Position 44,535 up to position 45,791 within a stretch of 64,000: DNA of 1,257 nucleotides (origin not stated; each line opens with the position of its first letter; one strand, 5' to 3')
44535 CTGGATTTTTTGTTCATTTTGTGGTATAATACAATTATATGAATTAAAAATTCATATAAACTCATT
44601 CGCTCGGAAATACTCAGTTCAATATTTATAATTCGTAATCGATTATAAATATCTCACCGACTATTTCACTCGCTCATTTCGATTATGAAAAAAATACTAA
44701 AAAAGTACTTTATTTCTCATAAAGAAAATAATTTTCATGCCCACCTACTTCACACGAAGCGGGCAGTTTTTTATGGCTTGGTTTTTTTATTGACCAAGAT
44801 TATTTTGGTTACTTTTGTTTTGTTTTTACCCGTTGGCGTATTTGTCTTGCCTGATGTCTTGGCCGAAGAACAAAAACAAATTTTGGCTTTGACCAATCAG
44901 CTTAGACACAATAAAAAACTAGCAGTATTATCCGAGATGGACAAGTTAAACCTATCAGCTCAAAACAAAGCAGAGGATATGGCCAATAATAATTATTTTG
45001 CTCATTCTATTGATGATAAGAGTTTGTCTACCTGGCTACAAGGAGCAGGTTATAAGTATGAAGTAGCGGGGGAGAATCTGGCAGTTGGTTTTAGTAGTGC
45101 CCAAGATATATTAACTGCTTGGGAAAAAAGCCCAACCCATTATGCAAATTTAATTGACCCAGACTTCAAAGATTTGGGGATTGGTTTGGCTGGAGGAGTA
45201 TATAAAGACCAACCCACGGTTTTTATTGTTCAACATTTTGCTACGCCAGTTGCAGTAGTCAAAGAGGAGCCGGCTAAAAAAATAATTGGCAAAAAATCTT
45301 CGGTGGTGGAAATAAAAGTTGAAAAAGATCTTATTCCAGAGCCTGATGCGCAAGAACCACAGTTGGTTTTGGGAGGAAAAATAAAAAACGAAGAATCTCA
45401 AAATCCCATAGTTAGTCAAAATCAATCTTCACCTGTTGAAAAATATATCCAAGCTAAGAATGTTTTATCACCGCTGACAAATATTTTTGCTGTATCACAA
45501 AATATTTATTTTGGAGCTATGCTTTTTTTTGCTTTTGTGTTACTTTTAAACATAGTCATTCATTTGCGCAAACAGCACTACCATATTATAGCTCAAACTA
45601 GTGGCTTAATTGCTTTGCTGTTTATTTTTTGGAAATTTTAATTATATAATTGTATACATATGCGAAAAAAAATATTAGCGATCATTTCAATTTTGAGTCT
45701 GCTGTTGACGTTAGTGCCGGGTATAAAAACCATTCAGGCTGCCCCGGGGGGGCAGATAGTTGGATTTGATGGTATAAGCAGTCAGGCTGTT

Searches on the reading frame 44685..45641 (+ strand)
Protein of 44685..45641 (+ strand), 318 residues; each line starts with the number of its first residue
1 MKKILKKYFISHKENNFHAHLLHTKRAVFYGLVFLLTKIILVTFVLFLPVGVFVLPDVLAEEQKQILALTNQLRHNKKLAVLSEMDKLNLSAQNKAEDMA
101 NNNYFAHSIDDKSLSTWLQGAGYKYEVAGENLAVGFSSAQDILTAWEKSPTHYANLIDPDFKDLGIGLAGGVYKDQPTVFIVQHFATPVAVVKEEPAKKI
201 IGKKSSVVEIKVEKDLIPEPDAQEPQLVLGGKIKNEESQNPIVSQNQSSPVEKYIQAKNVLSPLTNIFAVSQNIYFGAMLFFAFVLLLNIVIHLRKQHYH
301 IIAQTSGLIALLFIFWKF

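Call 76: search_protein_families(library=pfam, proteins=[window:44685-45641:+], max_evalue=0.001)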
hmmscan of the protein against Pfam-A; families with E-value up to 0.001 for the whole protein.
window:44685-45641:+ (318 aa): 1 family
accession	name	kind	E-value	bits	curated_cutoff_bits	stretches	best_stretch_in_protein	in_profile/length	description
PF00188.32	CAP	-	1.7e-14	55.1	21.1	1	67-185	1-117/117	Cysteine-rich secretory protein family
